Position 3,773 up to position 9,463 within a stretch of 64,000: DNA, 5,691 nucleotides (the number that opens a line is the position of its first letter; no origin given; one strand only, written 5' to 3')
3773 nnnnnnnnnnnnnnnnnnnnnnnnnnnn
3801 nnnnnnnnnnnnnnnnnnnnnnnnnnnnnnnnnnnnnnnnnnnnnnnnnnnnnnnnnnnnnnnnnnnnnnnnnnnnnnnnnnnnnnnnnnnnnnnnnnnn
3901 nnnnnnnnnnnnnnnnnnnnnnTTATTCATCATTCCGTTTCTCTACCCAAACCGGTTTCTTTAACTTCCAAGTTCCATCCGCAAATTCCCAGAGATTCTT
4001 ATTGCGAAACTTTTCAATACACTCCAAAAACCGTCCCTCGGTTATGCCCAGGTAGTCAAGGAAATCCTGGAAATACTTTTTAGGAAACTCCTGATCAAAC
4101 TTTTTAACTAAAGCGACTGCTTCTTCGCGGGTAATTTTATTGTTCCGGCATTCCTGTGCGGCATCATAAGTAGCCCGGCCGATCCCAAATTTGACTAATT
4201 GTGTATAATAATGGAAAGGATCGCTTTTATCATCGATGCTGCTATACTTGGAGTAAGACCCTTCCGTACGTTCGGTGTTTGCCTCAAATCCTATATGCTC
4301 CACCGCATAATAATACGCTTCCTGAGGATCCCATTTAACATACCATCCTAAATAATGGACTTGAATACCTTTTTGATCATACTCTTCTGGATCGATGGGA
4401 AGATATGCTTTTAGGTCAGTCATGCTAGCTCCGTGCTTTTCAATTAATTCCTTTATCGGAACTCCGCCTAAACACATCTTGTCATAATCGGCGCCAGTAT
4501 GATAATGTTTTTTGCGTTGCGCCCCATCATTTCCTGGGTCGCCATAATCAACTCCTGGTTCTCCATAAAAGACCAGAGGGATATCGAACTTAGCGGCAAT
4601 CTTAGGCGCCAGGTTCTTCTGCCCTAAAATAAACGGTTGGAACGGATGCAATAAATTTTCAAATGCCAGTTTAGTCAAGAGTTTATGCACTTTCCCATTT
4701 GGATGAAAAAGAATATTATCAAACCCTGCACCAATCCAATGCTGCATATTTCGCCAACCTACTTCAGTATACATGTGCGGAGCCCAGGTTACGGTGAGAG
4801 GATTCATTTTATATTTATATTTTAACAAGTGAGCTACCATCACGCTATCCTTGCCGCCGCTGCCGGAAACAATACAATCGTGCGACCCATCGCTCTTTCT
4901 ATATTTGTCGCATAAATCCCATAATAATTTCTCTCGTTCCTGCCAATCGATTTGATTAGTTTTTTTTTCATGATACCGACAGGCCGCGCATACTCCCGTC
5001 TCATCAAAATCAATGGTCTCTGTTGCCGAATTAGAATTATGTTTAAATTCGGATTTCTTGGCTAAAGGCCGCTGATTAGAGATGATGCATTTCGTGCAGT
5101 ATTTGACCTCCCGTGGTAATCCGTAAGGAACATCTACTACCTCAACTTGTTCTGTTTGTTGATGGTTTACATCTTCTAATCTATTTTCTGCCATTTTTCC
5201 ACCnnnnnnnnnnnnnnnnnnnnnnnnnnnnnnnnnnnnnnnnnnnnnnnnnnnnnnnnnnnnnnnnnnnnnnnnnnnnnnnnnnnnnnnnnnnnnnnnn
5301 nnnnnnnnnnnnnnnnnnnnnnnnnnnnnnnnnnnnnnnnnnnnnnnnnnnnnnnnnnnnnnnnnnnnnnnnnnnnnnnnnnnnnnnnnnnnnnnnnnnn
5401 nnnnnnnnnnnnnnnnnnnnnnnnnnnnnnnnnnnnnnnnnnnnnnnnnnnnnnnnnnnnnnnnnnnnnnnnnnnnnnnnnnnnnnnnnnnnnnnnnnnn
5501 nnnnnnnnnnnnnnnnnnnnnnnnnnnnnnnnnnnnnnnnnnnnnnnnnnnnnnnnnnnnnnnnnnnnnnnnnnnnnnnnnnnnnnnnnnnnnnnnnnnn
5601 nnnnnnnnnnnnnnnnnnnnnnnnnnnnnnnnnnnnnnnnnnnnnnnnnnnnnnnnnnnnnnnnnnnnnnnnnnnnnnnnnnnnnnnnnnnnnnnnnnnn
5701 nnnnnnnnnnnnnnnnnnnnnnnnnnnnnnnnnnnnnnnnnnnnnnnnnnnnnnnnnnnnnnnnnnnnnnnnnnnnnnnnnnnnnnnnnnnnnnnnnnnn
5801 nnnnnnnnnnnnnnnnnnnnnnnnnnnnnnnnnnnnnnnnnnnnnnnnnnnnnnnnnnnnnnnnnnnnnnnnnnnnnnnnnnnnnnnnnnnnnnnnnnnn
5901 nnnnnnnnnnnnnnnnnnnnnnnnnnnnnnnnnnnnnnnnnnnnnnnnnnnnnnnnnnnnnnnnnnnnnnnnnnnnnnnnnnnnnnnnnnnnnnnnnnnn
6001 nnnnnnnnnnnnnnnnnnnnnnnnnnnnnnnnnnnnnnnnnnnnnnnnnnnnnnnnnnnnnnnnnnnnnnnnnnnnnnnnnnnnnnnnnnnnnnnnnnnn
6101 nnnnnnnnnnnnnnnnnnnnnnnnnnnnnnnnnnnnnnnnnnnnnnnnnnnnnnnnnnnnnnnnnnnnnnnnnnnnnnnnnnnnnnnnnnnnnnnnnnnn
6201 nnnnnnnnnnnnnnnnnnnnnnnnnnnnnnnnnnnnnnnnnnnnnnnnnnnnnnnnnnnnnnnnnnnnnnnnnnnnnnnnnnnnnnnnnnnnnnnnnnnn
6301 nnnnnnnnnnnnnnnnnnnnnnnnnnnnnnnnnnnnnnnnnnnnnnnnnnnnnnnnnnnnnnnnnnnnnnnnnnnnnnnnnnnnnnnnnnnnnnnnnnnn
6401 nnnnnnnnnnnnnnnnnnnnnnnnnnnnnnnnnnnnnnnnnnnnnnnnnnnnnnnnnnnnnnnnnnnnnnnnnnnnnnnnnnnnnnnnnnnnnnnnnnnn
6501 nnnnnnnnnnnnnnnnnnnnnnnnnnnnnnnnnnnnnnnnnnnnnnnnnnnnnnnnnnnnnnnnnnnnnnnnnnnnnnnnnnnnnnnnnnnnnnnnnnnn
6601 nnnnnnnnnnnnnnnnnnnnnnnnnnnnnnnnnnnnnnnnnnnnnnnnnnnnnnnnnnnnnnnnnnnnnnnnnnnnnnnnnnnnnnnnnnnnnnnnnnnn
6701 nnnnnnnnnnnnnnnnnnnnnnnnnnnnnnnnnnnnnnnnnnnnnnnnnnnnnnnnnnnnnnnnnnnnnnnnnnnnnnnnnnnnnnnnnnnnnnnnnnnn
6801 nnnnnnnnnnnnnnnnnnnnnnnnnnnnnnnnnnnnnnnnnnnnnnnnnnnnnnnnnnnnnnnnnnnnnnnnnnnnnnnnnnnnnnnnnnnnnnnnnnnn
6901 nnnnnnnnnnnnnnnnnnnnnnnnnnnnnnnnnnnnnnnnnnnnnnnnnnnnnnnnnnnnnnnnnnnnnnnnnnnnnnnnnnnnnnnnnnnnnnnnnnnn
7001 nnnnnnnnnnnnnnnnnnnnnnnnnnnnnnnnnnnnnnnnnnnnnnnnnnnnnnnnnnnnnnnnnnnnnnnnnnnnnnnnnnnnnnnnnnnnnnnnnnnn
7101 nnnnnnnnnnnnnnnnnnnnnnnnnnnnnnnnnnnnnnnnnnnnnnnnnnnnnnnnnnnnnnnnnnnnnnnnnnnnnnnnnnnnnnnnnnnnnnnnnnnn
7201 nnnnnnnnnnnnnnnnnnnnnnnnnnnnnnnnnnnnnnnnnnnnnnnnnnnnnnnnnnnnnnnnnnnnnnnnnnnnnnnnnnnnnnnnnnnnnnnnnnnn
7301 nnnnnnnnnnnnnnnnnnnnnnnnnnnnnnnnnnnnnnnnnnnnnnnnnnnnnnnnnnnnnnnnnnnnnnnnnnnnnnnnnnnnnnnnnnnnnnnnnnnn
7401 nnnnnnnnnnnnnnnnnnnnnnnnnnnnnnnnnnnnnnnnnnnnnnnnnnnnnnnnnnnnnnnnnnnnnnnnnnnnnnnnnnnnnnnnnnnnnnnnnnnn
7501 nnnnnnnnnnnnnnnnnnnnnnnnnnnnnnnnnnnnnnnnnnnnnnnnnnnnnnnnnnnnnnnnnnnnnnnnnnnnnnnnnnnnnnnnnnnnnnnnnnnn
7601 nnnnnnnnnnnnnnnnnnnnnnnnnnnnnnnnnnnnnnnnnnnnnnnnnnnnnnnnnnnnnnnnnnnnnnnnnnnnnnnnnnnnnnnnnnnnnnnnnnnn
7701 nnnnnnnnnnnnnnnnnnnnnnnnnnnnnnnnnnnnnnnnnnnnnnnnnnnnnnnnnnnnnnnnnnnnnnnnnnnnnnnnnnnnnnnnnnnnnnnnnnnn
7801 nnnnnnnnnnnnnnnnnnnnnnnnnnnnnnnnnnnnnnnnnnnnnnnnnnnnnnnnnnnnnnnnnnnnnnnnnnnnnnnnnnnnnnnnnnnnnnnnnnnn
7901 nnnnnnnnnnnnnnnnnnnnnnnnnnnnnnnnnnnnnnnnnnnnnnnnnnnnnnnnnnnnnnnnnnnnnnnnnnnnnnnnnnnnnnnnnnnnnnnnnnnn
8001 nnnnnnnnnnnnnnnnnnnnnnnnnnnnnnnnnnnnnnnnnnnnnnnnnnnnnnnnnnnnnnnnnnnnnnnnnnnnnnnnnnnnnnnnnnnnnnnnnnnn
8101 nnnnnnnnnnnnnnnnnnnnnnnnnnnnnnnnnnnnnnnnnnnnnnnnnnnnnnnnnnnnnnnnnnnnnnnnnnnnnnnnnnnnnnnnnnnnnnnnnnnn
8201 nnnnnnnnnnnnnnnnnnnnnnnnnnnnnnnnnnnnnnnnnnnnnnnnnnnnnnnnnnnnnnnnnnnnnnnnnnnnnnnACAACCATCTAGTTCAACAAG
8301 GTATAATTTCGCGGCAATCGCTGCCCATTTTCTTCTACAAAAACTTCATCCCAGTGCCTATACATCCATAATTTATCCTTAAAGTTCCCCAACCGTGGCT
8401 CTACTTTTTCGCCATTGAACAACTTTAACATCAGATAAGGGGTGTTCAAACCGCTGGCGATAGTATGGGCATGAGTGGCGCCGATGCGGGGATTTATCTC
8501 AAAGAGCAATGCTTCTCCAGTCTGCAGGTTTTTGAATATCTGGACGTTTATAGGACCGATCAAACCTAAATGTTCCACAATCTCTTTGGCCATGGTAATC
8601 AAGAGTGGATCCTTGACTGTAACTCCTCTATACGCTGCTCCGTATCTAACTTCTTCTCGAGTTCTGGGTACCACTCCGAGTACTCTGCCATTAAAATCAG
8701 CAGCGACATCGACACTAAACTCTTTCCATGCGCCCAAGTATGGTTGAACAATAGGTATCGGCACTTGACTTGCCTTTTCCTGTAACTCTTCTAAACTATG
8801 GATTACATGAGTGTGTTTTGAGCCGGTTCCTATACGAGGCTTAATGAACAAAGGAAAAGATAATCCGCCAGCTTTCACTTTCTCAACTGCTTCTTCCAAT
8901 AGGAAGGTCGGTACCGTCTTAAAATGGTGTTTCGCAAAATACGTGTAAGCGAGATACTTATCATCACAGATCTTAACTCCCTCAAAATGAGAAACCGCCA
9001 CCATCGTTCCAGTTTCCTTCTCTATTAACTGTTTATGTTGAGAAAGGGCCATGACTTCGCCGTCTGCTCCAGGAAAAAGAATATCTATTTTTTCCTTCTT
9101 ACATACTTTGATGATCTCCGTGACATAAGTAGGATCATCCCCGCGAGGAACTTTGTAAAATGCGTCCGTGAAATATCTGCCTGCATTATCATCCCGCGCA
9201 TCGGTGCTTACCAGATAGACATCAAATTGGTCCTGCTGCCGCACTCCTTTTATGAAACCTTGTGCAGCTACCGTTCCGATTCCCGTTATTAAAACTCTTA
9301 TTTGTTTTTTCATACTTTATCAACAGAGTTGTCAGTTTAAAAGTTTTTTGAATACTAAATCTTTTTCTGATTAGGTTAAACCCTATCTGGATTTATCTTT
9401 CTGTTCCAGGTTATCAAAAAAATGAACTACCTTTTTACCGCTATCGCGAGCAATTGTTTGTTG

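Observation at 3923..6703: Acetamidino-sugar module with a reversed-order HisF-HisH fusion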

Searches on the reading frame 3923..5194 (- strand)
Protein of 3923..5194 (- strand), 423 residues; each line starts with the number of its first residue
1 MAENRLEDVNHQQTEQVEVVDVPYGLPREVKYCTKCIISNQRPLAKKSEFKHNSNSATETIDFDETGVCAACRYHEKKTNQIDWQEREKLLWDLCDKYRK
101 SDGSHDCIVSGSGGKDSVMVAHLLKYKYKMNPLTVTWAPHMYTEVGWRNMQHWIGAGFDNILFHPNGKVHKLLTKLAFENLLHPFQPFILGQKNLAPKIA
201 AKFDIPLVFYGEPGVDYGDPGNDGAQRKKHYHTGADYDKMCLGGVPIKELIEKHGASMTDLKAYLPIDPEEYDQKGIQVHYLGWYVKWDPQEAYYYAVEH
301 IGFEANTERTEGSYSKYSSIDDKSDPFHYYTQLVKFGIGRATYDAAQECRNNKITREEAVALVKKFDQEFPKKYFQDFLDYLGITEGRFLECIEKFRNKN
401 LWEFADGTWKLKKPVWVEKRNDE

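Call 3: search_protein_families(library=pfam, proteins=[window:3923-5194:-])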
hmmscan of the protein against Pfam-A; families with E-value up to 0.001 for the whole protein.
window:3923-5194:- (423 aa): 0 families

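Call 4: search_protein_families(library=ncbifam, proteins=[window:3923-5194:-])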
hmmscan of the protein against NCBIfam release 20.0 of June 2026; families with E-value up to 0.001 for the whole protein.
window:3923-5194:- (423 aa): 1 family
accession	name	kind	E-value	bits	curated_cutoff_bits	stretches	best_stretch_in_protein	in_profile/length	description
TIGR03573.1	WbuX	subfamily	6.2e-107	358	203.2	1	30-393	1-343/344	N-acetyl sugar amidotransferase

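Call 12: find_encoding_contigs(protein=window:3923-5194:-, flank=3000, max_places=4)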
Protein window:3923-5194:- (423 aa): 1 contig read that carries it; 1 place shown.
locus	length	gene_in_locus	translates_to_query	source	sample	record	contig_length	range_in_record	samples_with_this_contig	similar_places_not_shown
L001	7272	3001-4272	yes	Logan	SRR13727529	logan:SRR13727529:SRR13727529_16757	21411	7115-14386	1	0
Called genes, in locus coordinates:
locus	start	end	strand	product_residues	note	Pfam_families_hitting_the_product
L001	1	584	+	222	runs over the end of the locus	PF00702:Hydrolase, PF12710:HAD (weak), PF13419:HAD_2, PF13242:Hydrolase_like (weak)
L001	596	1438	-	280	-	PF01522:Polysacc_deac_1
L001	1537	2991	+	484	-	PF00977:His_biosynth, PF05690:ThiG (faint), PF03060:NMO (faint), PF01207:Dus (faint), PF00117:GATase, PF07685:GATase_3 (weak)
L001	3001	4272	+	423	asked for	-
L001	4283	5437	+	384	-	PF00155:Aminotran_1_2, PF01053:Cys_Met_Meta_PP (weak), PF00266:Aminotran_5 (weak)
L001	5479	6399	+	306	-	PF00389:2-Hacid_dh, PF00670:AdoHcyase_NAD (weak), PF02826:2-Hacid_dh_C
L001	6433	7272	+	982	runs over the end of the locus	PF02348:CTP_transf_3, PF03102:NeuB, PF08666:SAF, PF02350:Epimerase_2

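Call 14: find_encoding_contigs(protein=window:3923-5194:-, flank=10000, max_places=2)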
Protein window:3923-5194:- (423 aa): 1 contig read that carries it; 1 place shown.
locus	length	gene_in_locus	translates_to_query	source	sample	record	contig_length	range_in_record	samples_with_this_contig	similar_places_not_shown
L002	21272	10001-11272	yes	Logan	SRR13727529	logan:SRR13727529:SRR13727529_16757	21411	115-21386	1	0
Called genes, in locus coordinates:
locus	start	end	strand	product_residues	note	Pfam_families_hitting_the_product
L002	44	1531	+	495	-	PF01943:Polysacc_synt, PF13440:Polysacc_synt_3, PF01554:MatE (weak)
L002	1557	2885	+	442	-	PF02223:Thymidylate_kin (weak)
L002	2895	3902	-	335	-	PF13439:Glyco_transf_4, PF00534:Glycos_transf_1, PF13692:Glyco_trans_1_4, PF13524:Glyco_trans_1_2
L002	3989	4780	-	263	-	PF13328:HD_4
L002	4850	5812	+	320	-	PF00389:2-Hacid_dh, PF07991:KARI_N (faint), PF02826:2-Hacid_dh_C, PF03446:NAD_binding_2 (weak)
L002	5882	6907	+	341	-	PF21360:PylC-like_N, PF02655:ATP-grasp_3, PF02786:CPSase_L_D2 (weak), PF15632:ATPgrasp_Ter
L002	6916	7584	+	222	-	PF00702:Hydrolase, PF12710:HAD (weak), PF13419:HAD_2, PF13242:Hydrolase_like (weak)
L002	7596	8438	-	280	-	PF01522:Polysacc_deac_1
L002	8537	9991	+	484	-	PF00977:His_biosynth, PF05690:ThiG (faint), PF03060:NMO (faint), PF01207:Dus (faint), PF00117:GATase, PF07685:GATase_3 (weak)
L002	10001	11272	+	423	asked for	-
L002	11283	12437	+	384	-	PF00155:Aminotran_1_2, PF01053:Cys_Met_Meta_PP (weak), PF00266:Aminotran_5 (weak)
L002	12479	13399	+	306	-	PF00389:2-Hacid_dh, PF00670:AdoHcyase_NAD (weak), PF02826:2-Hacid_dh_C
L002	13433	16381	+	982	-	PF02348:CTP_transf_3, PF03102:NeuB, PF08666:SAF, PF02350:Epimerase_2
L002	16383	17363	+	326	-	PF21360:PylC-like_N, PF02655:ATP-grasp_3, PF02222:ATP-grasp (faint), PF07478:Dala_Dala_lig_C (weak), PF13535:ATP-grasp_4 (weak), PF15632:ATPgrasp_Ter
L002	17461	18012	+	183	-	PF04893:Yip1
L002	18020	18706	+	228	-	PF01027:Bax1-I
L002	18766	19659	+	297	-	PF01145:Band_7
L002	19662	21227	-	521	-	PF02350:Epimerase_2, PF04464:Glyphos_transf (weak)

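Call 30: search_solved_structures(query=window:3923-5194:-, max_evalue=0.01, show_alignments=2)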
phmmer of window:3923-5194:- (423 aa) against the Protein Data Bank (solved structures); distinct sequences matched with E-value up to 0.01: 1.
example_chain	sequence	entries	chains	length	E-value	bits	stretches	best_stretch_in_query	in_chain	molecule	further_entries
8wex_A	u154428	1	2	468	7.2e-149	499.2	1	18-391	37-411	N-acetyl sugar amidotransferase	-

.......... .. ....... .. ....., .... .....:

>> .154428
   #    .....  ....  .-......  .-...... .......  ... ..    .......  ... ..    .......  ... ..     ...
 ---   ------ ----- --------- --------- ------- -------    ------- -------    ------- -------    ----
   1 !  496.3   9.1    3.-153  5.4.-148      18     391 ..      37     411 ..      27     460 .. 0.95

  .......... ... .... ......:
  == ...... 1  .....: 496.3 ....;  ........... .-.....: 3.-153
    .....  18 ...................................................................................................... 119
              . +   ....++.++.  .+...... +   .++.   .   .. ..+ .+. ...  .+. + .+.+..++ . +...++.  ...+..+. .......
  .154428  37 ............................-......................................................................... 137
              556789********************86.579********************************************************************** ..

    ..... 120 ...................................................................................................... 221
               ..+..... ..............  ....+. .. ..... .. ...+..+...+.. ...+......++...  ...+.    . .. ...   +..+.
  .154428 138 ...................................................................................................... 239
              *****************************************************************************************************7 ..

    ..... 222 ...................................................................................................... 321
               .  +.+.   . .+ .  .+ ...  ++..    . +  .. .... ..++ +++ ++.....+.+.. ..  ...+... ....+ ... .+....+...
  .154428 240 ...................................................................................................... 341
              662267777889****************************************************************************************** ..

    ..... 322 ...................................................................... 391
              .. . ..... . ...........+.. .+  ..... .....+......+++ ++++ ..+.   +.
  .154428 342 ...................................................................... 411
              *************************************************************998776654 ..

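Call 43: search_protein_families(library=ncbifam, max_evalue=1e-30, proteins=[L002:13433-16381:+, L002:16383-17363:+])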
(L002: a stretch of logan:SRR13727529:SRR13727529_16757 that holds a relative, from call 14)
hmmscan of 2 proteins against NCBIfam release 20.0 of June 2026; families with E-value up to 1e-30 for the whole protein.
L002:13433-16381:+ (982 aa): 5 families
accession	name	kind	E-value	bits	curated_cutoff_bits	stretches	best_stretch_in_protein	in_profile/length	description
TIGR03568.1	NeuC_NnaA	equivalog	3e-127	424.5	235.9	1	600-965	1-365/365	UDP-N-acetylglucosamine 2-epimerase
TIGR03569.1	NeuB_NnaB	equivalog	1.3e-116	389.3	399.65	1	258-584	1-328/329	N-acetylneuraminate synthase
TIGR03586.1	PseI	equivalog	4.9e-83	279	340.25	1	258-583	2-325/327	pseudaminic acid synthase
TIGR03584.1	PseF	equivalog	2.7e-38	131.8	205.7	1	8-224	1-218/222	pseudaminic acid cytidylyltransferase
TIGR00236.1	wecB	equivalog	4.9e-31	108.2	210.15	1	601-963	2-360/366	non-hydrolyzing UDP-N-acetylglucosamine 2-epimerase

L002:16383-17363:+ (326 aa): 5 families
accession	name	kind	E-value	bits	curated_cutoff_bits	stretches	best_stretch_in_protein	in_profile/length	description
NF009406.0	PRK12767.1-5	equivalog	2.1e-116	388.6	271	1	1-326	3-327/327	carbamoyl phosphate synthase-like protein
NF009405.0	PRK12767.1-4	equivalog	1.7e-90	303.3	390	1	1-322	1-318/320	carbamoyl phosphate synthase-like protein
NF009404.0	PRK12767.1-3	equivalog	3.3e-83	279.4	316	1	1-319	1-333/344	carbamoyl phosphate synthase-like protein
NF009403.0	PRK12767.1-2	equivalog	7e-53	180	286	1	1-244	1-239/342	carbamoyl phosphate synthase-like protein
NF009402.0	PRK12767.1-1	equivalog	1.7e-46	158.6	218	1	23-321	26-325/329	carbamoyl phosphate synthase-like protein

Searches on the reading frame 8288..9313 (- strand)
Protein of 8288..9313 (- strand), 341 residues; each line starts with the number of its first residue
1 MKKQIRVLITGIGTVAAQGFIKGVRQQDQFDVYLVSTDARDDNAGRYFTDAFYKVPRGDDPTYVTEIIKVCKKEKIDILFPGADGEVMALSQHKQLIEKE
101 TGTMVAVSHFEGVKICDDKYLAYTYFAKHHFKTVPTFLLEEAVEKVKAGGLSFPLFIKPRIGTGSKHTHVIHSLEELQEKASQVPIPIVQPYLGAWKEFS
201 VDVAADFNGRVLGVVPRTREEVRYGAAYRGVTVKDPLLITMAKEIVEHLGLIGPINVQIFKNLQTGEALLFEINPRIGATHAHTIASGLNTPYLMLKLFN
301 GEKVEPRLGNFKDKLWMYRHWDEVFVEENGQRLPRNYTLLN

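Call 3: search_protein_families(library=pfam, proteins=[window:8288-9313:-])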
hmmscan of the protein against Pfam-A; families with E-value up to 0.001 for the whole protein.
window:8288-9313:- (341 aa): 5 families
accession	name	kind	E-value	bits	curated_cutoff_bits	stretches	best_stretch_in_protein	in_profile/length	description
PF15632.11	ATPgrasp_Ter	-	3.9e-20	72.4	29.1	1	188-303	6-112/131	ATP-grasp in the biosynthetic pathway with Ter operon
PF21360.3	PylC-like_N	-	1.1e-12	48.4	27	1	7-100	1-91/96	PylC-like, N-terminal domain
PF02655.19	ATP-grasp_3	-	3.2e-11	44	23.2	1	116-280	1-160/160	ATP-grasp domain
PF02786.22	CPSase_L_D2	-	3.3e-08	33.7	19.8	1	119-304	2-208/211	Carbamoyl-phosphate synthase L chain, ATP binding domain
PF02222.28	ATP-grasp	-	9e-05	22.6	27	1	128-285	5-171/179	ATP-grasp domain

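Call 4: search_protein_families(library=ncbifam, proteins=[window:8288-9313:-])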
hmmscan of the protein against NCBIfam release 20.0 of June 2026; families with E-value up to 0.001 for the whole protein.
window:8288-9313:- (341 aa): 21 families
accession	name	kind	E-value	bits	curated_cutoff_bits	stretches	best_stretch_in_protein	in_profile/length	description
NF009405.0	PRK12767.1-4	equivalog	3.9e-65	219.9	390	1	25-329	19-318/320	carbamoyl phosphate synthase-like protein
NF009402.0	PRK12767.1-1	equivalog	3.9e-59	200.1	218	1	4-329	2-326/329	carbamoyl phosphate synthase-like protein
NF009406.0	PRK12767.1-5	equivalog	3.1e-48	164.5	271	1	7-329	5-322/327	carbamoyl phosphate synthase-like protein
NF009403.0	PRK12767.1-2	equivalog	1e-44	153.2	286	2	6-249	2-239/342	carbamoyl phosphate synthase-like protein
NF009404.0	PRK12767.1-3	equivalog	1.7e-39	135.7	316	2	38-179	32-173/344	carbamoyl phosphate synthase-like protein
NF053643.1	Ddl_archaea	equivalog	1.7e-16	60.2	500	1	33-290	24-286/367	putative pseudomurein biosynthesis ATP-grasp protein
NF005315.0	PRK06849.1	equivalog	3e-10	39.7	406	1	2-297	2-295/389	hypothetical protein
TIGR01369.1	CPSaseII_lrg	equivalog_domain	4e-07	28.1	1027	0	47-212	58-228/1052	carbamoyl-phosphate synthase (glutamine-hydrolyzing) large subunit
NF002563.0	PRK02186.1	subfamily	2.6e-06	26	625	1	111-217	100-212/890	argininosuccinate lyase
TIGR01161.1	purK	equivalog_domain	1e-05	25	318.4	1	104-280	84-269/362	5-(carboxyamino)imidazole ribonucleotide synthase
NF003671.0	PRK05294.1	equivalog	1.5e-05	22.8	599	0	61-212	68-229/1058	carbamoyl-phosphate synthase large subunit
NF040722.1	MfnD_Meth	equivalog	1.7e-05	24.4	400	0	63-148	67-148/288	tyramine--L-glutamate ligase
TIGR01205.1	D_ala_D_alaTIGR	subfamily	1.9e-05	23.8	245.65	0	29-181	31-175/318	D-alanine--D-alanine ligase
NF000206.1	D_ala_D_lac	equivalog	1.9e-05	23.8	550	1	73-178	88-191/342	D-alanine--(R)-lactate ligase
NF000374.1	D_ala_D_lac_VanO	exception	3e-05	23.3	750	1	75-165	90-178/346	D-alanine--(R)-lactate ligase VanO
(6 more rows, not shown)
